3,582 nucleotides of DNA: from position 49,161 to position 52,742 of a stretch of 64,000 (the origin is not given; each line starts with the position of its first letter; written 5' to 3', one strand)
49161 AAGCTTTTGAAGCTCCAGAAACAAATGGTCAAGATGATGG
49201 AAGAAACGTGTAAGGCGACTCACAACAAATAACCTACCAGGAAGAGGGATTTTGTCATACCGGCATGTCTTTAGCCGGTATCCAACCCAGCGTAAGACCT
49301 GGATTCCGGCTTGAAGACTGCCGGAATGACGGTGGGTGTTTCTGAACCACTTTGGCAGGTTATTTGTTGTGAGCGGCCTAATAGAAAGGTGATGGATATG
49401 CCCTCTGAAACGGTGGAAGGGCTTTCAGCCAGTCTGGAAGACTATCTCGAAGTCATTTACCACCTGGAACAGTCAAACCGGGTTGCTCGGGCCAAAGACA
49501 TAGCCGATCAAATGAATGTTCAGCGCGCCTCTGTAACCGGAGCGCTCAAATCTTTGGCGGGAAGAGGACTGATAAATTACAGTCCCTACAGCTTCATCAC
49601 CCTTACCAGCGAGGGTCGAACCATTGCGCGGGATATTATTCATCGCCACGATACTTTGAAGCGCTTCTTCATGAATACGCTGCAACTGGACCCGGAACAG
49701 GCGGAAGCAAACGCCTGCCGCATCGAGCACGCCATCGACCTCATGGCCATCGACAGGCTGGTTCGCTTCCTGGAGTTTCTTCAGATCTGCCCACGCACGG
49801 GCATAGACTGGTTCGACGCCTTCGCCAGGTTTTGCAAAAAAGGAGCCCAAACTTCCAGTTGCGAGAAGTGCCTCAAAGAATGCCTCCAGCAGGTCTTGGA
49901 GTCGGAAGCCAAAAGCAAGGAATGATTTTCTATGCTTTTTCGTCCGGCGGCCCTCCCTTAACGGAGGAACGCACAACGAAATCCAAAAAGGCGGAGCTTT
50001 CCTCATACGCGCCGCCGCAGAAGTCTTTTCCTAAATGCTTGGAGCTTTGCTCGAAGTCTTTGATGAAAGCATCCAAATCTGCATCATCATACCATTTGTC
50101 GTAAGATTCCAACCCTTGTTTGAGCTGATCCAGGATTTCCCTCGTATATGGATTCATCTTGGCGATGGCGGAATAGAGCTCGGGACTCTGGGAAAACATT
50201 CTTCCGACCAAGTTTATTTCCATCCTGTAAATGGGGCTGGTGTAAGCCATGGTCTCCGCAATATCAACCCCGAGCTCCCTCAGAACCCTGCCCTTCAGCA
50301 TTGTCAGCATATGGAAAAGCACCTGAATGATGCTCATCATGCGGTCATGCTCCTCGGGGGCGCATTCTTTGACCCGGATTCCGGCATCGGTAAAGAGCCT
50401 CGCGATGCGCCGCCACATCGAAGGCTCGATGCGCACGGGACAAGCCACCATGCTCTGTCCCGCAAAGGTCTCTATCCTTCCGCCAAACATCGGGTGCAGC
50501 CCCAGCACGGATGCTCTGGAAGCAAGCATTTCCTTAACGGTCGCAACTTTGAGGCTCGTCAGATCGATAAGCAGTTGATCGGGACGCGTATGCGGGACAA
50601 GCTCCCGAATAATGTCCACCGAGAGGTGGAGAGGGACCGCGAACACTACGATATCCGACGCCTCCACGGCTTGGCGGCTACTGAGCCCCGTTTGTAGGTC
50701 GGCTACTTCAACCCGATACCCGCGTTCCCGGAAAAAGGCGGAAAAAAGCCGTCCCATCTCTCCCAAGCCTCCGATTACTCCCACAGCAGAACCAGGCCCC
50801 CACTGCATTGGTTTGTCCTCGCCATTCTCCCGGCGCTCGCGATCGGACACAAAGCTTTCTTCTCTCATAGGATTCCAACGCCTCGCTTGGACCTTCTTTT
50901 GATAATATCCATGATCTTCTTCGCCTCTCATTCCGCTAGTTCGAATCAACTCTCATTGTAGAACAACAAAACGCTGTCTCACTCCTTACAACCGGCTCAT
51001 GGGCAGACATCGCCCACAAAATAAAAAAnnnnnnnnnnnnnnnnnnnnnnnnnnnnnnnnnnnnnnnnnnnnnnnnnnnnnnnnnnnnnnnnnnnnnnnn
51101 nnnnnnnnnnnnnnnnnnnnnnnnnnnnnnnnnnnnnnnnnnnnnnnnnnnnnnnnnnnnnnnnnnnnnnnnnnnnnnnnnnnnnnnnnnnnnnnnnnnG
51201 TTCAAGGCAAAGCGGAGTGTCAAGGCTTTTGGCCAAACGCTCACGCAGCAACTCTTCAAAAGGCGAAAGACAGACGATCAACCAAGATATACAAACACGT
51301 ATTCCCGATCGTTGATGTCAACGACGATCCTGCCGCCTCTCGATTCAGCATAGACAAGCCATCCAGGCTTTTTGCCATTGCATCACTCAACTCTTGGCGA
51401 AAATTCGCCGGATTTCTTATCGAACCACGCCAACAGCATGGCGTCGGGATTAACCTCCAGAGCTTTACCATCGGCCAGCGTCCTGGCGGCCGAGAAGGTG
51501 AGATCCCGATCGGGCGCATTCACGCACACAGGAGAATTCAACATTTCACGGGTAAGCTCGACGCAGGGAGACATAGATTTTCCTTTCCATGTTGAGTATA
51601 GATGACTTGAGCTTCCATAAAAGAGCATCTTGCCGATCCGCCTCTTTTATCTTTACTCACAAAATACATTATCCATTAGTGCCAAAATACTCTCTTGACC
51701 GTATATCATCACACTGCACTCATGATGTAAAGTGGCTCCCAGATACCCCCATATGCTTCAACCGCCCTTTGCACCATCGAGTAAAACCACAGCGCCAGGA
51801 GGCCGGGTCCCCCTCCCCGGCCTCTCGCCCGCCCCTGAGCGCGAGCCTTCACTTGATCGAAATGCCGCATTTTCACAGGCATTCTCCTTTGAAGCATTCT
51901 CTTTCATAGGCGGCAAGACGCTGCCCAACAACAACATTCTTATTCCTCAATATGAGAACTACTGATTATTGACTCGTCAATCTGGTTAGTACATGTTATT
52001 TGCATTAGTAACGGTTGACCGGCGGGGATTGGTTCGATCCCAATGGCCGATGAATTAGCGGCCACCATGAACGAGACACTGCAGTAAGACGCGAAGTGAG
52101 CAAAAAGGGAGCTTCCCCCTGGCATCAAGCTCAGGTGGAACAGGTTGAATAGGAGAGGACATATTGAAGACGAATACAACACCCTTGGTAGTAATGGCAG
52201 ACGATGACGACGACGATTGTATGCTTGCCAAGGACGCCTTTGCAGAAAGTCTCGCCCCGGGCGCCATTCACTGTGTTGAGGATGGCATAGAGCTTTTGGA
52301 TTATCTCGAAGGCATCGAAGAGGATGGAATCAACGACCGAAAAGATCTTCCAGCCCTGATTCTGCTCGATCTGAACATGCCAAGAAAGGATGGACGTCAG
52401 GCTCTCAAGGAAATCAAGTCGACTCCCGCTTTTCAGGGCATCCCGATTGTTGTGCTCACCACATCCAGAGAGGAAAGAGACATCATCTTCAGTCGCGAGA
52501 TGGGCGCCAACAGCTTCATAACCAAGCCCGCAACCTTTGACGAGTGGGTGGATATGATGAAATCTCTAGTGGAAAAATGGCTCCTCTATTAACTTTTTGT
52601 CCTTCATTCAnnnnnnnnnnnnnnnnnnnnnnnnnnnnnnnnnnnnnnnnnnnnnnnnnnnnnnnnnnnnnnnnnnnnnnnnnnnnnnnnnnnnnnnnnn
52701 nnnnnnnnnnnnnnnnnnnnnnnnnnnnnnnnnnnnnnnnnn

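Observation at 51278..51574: In-frame TGA-TGC joins two short ORFs into a 98-codon protein: candidate unannotated selenoprotein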

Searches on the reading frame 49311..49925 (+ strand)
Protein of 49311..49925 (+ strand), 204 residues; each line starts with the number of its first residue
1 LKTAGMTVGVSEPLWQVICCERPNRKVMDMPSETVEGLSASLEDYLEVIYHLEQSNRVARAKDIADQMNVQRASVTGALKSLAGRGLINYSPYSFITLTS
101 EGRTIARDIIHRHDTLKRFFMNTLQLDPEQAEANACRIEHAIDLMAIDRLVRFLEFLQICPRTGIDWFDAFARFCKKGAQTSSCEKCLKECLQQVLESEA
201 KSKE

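Call 69: search_protein_families(library=pfam, proteins=[window:49311-49925:+], max_evalue=0.00001)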
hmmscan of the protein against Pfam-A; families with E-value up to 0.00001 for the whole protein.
window:49311-49925:+ (204 aa): 3 families
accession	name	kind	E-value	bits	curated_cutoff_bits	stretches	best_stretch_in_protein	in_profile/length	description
PF02742.21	Fe_dep_repr_C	-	2e-20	73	27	1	99-164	1-66/70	Iron dependent repressor, metal binding and dimerisation domain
PF01325.25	Fe_dep_repress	-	8e-15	55.2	26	1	38-94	2-58/60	Iron dependent repressor, N-terminal DNA binding domain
PF01047.28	MarR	-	5.2e-06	26.7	24.6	0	49-89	9-48/59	MarR family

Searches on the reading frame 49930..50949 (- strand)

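Call 69: search_protein_families(library=pfam, proteins=[window:49930-50949:-], max_evalue=0.00001)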
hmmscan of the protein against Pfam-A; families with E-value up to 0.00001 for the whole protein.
window:49930-50949:- (339 aa): 2 families
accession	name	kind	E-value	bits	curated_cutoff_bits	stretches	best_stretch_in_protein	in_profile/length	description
PF20463.3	PDH_C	-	1.5e-14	54.6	22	1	198-300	2-101/102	Prephenate dehydrogenase, dimerization domain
PF02153.23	PDH_N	-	2.9e-13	50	26.5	1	77-193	27-152/154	Prephenate dehydrogenase, nucleotide-binding domain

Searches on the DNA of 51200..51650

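Call 38: search_rna_families(source=window, start=51200, end=51650, threshold=evalue, max_evalue=10)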
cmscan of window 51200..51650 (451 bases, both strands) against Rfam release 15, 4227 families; matches with E-value up to 10: 1.
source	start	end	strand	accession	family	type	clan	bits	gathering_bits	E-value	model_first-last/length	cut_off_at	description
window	51391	51422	-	RF02656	sot0042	Gene; sRNA;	-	10.5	88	2.6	77-108/174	no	Sense overlapping transcript RNA 0042 (sot)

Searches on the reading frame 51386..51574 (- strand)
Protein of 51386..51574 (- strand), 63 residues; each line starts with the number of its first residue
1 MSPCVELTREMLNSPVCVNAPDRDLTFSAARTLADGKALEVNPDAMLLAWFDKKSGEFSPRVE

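Call 49: list_cluster_members(proteins=[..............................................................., window:51386-51574:-, P0015, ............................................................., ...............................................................])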
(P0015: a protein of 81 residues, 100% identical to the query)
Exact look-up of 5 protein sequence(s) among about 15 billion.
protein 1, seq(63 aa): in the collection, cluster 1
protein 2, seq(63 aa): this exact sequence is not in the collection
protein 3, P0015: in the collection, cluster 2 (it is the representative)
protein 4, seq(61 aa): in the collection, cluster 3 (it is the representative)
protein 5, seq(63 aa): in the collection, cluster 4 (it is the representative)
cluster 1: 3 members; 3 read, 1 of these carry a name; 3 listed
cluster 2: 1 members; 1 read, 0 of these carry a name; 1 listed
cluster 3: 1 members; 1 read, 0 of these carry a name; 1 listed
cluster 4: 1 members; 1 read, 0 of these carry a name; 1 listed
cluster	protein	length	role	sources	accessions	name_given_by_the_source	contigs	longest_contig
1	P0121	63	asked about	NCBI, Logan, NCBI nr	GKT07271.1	hypothetical protein DSTSK_05760 [Desulforhabdus sp. TSK]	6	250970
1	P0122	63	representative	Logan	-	-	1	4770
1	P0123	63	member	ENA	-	-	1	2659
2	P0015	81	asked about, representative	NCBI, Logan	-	-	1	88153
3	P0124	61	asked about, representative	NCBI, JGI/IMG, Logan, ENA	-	-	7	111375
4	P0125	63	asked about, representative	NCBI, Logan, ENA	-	-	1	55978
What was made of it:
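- Examples are the 63-aa GKT07271.1 in Desulforhabdus sp. TSK and the 81-aa P0015 (call 49).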

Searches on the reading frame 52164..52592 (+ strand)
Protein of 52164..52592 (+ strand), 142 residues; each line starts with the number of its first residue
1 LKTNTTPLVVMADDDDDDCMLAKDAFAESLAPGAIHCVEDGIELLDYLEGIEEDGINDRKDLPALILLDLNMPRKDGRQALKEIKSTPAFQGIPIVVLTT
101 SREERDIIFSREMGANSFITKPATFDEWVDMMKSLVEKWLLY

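Call 69: search_protein_families(library=pfam, proteins=[window:52164-52592:+], max_evalue=0.00001)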
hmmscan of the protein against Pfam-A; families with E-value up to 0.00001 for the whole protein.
window:52164-52592:+ (142 aa): 1 family
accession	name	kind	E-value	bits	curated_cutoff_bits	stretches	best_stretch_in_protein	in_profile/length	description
PF00072.30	Response_reg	-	6.1e-15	55.8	30.2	1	9-131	1-109/111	Response regulator receiver domain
